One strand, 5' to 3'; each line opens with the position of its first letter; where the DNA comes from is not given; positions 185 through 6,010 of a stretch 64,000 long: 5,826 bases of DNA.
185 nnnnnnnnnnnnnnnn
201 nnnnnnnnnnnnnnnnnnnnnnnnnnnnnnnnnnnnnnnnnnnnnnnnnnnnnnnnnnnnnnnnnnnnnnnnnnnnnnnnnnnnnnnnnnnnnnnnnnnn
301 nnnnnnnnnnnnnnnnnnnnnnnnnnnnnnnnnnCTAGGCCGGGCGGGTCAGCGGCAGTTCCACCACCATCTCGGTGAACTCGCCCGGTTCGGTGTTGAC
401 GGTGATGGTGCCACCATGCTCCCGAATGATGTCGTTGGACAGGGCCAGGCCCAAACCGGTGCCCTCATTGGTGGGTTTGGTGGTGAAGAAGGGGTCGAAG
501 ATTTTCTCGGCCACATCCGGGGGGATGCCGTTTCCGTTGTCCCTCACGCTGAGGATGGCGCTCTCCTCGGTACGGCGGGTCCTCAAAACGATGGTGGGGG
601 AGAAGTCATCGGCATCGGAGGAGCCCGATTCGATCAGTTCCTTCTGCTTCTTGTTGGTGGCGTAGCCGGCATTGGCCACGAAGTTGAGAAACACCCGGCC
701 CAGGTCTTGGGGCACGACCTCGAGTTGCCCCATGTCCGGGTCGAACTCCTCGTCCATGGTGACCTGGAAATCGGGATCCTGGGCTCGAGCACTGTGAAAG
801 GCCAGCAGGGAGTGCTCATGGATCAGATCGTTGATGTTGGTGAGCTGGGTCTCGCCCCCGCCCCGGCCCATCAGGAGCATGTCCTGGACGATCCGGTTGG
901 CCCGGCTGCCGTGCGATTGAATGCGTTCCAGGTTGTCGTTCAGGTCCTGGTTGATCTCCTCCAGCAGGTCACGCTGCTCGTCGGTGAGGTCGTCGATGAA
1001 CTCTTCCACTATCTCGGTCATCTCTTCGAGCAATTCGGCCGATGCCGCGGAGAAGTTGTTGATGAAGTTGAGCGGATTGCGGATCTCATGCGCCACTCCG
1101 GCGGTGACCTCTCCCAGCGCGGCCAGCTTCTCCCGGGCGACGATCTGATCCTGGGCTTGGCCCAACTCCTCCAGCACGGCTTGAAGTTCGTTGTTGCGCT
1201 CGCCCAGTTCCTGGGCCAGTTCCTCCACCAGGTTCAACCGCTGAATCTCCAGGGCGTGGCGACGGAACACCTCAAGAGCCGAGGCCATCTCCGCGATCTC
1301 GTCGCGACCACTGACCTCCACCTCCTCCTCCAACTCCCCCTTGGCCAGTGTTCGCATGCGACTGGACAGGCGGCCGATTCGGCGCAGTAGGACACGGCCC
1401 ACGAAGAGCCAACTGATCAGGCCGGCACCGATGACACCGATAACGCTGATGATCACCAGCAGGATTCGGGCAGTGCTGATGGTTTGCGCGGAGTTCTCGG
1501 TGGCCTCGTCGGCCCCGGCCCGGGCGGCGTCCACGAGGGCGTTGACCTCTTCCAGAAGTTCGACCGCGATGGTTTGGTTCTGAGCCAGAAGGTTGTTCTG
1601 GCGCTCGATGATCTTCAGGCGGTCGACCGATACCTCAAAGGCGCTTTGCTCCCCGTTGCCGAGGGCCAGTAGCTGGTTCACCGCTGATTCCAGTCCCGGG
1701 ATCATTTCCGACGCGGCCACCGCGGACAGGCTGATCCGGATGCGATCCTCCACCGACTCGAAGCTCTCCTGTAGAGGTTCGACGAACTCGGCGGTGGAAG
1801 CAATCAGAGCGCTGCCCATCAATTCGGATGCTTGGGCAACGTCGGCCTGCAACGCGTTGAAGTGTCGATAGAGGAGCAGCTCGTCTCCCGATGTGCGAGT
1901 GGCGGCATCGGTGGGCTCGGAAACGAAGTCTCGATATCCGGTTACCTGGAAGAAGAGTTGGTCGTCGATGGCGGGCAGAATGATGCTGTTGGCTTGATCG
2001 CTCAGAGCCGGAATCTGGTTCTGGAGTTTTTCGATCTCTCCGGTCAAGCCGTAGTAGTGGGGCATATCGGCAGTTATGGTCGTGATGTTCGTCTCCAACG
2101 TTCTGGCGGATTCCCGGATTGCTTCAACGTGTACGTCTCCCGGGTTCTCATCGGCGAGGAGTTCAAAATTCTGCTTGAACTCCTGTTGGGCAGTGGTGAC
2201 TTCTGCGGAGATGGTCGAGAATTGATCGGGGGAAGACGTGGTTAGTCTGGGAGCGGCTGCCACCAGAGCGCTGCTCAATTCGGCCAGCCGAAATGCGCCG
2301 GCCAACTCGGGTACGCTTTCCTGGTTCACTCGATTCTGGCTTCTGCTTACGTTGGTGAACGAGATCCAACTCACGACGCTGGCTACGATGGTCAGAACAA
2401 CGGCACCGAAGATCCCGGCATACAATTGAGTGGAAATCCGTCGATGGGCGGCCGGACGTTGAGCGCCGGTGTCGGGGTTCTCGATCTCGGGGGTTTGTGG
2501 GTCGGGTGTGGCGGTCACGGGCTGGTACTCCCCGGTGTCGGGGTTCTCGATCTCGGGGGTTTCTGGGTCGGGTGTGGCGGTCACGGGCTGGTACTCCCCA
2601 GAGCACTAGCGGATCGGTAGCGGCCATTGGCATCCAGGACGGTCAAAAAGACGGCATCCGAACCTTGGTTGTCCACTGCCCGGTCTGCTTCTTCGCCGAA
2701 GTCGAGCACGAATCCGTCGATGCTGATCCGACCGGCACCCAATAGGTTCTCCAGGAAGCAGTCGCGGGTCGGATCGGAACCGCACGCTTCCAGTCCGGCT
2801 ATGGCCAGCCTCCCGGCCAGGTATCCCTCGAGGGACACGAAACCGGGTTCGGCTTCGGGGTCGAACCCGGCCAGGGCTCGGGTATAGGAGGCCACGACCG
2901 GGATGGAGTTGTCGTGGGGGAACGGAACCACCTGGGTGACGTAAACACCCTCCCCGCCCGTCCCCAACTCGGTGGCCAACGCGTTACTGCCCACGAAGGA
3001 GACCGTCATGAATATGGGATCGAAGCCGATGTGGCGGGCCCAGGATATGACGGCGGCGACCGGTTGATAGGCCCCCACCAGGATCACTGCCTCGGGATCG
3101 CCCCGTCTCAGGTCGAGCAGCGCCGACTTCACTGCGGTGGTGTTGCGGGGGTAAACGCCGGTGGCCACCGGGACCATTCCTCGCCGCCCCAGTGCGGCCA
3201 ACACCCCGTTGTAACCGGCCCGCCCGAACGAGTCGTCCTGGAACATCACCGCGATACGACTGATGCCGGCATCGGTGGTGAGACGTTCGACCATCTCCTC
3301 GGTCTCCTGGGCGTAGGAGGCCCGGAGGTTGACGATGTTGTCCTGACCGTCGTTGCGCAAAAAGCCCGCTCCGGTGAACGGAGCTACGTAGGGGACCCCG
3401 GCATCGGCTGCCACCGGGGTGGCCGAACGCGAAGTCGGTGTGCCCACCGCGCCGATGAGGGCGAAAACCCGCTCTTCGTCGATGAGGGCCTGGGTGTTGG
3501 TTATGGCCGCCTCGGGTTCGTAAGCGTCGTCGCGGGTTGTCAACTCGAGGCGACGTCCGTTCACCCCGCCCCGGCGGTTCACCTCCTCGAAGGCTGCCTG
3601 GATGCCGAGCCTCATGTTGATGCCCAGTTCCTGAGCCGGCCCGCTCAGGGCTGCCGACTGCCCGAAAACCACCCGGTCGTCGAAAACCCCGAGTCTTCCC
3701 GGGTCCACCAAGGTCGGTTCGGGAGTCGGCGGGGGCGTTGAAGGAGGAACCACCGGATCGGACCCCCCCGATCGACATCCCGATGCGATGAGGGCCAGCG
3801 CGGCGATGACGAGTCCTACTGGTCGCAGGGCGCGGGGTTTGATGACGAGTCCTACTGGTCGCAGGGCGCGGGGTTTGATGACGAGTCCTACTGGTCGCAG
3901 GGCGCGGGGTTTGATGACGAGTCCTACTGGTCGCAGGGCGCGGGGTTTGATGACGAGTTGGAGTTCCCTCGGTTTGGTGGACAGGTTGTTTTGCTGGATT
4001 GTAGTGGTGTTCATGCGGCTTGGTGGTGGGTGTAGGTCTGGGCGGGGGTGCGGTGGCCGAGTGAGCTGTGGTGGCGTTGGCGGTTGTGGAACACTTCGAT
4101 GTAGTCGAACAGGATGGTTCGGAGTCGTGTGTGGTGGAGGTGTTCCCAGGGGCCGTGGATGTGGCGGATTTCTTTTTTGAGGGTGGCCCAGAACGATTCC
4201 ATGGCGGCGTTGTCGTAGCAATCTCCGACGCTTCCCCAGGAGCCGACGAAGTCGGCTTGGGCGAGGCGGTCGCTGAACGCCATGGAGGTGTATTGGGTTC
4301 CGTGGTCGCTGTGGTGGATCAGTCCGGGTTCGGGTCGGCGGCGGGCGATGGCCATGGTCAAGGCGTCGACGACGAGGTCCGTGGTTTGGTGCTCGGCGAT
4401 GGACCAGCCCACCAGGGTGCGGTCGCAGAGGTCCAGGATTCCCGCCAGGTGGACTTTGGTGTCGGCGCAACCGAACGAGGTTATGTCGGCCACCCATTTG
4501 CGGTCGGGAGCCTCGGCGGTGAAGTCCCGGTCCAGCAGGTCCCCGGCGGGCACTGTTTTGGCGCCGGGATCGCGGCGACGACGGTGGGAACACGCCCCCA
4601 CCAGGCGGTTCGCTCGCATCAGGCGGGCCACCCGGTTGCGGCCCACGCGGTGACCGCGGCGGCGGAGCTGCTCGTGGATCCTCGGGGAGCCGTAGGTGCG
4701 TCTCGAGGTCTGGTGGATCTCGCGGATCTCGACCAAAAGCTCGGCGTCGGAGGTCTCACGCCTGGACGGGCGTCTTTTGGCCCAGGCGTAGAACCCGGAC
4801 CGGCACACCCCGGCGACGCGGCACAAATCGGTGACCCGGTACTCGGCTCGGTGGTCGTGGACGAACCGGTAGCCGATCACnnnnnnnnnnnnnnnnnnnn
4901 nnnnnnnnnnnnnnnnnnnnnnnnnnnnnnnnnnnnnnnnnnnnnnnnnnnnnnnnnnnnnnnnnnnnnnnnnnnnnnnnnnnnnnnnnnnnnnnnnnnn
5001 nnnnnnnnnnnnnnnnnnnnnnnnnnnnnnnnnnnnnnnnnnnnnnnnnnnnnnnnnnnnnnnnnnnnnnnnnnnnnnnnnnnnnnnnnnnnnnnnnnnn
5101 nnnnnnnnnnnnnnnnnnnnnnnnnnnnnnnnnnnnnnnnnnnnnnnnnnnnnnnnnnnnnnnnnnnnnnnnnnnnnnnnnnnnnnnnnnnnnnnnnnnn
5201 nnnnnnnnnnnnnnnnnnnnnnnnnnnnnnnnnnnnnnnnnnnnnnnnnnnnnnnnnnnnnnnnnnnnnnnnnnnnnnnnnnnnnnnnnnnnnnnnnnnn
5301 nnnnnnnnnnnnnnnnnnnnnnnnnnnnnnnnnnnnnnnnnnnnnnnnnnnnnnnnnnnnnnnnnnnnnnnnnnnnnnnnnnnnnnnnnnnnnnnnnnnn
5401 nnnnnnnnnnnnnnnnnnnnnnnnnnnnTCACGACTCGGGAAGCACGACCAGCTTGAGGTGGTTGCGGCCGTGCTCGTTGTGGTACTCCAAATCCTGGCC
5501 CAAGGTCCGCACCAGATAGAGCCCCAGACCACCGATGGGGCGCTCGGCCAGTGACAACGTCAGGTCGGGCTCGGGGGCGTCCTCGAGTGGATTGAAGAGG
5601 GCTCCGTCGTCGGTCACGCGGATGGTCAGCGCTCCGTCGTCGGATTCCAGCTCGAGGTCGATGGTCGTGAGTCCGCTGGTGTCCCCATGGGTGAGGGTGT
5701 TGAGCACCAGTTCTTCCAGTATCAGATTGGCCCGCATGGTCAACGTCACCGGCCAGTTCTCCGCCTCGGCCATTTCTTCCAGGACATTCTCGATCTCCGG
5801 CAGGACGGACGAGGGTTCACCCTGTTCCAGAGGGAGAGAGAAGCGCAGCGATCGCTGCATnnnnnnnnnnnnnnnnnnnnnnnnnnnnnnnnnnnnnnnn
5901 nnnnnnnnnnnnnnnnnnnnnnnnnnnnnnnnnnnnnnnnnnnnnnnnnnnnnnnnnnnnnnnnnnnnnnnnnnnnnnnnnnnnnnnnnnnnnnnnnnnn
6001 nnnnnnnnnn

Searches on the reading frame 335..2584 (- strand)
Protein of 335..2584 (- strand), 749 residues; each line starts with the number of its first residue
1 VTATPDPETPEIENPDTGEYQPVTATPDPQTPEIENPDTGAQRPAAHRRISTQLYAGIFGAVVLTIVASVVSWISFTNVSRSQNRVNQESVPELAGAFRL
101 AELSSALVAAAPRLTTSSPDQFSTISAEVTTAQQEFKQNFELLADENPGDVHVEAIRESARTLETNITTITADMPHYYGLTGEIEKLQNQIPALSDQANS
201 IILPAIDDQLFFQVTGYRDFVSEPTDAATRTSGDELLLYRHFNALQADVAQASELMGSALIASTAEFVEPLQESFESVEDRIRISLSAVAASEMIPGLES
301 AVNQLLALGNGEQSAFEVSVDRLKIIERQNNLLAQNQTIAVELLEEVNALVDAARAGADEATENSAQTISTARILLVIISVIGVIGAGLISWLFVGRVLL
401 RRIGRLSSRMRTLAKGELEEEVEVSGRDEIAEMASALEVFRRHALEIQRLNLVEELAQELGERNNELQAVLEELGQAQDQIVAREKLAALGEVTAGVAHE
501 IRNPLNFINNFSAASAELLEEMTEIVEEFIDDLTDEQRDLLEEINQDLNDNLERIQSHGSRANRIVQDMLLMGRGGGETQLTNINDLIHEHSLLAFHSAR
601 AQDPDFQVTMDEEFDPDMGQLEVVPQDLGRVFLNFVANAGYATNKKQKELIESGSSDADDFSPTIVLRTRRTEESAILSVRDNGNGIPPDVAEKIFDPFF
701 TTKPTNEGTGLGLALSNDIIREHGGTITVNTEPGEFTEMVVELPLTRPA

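Call 8: search_protein_families(library=pfam, proteins=[window:335-2584:-])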
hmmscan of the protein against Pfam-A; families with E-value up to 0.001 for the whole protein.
window:335-2584:- (749 aa): 4 families
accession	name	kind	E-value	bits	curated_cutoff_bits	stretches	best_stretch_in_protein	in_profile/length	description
PF02518.31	HATPase_c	-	2.2e-21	76.8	26.4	1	625-746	3-110/111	Histidine kinase-, DNA gyrase B-, and HSP90-like ATPase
PF00672.30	HAMP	-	1.8e-10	41.4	25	1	394-442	1-49/53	HAMP domain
PF00512.31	HisKA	-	8.8e-09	35.7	26.9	1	490-575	2-63/66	His Kinase A (phospho-acceptor) domain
PF14501.12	HATPase_c_5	-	0.00044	20.6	22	0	656-740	22-99/102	GHKL domain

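Call 34: find_encoding_contigs(protein=window:335-2584:-, flank=10000, max_places=2)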
Protein window:335-2584:- (749 aa): no gene with exactly this product is on record in the collection.

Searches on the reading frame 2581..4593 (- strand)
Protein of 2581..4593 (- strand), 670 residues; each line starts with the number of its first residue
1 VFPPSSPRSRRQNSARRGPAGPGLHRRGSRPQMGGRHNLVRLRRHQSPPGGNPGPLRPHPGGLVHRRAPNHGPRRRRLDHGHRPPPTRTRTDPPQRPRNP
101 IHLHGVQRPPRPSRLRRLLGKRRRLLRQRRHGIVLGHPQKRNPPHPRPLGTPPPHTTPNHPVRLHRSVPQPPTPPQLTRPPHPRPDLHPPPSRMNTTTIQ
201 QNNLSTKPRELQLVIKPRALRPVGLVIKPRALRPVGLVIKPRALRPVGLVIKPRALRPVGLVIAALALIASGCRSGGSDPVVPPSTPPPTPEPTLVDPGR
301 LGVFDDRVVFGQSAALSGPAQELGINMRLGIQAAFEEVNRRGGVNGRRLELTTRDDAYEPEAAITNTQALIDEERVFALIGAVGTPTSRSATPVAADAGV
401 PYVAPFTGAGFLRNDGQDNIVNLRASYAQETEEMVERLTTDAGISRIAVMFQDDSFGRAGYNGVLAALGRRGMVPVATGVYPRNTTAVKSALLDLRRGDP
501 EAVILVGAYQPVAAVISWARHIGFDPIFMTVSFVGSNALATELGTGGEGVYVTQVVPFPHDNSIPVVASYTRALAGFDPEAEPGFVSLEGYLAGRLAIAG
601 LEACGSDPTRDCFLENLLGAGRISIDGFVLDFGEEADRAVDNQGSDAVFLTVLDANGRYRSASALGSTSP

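Call 8: search_protein_families(library=pfam, proteins=[window:2581-4593:-])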
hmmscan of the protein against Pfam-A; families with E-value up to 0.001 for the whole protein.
window:2581-4593:- (670 aa): 3 families
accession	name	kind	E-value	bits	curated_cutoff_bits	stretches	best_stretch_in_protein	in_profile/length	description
PF13458.12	Peripla_BP_6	-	9.5e-55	187.1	31.7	1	310-657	4-342/343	Periplasmic binding protein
PF01094.35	ANF_receptor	-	2.7e-13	50.2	25.4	1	329-543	4-219/353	Receptor family ligand binding region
PF13433.12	Peripla_BP_5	-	1e-06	28.6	27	1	316-504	9-193/363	Periplasmic binding protein domain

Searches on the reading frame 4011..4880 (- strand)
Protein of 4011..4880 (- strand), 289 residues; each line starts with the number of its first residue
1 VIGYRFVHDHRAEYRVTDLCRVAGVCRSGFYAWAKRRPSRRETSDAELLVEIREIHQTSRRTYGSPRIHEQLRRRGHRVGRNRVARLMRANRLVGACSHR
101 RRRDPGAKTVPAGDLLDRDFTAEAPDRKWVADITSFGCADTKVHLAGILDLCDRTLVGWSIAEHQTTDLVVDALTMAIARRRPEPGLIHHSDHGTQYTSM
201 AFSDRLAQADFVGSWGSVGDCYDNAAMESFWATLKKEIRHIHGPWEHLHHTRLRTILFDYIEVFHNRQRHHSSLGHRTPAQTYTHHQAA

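Call 57: search_protein_families(library=pfam, proteins=[window:4011-4880:-], max_evalue=0.001)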
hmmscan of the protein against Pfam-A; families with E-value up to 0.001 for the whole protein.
window:4011-4880:- (289 aa): 4 families
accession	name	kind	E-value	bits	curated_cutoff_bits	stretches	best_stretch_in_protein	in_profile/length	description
PF00665.32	rve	-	6.1e-21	75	32.6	1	123-221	2-102/102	Integrase core domain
PF13276.12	HTH_21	-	1.8e-18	67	28.1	1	45-101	3-60/60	HTH-like domain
PF13683.12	rve_3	-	6.8e-09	35.8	26.5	1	217-279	9-67/67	Integrase core domain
PF13333.12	rve_2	-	1.7e-06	28.5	22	1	228-281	1-50/56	Integrase core domain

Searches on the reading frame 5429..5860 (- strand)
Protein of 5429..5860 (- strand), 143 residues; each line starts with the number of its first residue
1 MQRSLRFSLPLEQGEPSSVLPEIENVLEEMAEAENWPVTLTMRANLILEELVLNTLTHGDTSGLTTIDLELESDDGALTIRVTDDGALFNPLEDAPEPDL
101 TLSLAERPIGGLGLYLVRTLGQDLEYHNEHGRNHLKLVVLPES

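Call 57: search_protein_families(library=pfam, proteins=[window:5429-5860:-], max_evalue=0.001)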
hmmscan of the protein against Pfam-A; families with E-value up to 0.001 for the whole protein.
window:5429-5860:- (143 aa): 2 families
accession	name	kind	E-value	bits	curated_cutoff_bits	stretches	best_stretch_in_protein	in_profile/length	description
PF13581.12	HATPase_c_2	-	3.7e-20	72.6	27.4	1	20-138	8-126/127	Histidine kinase-like ATPase domain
PF02518.31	HATPase_c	-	4.1e-06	27.6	26.4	1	43-130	5-97/111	Histidine kinase-, DNA gyrase B-, and HSP90-like ATPase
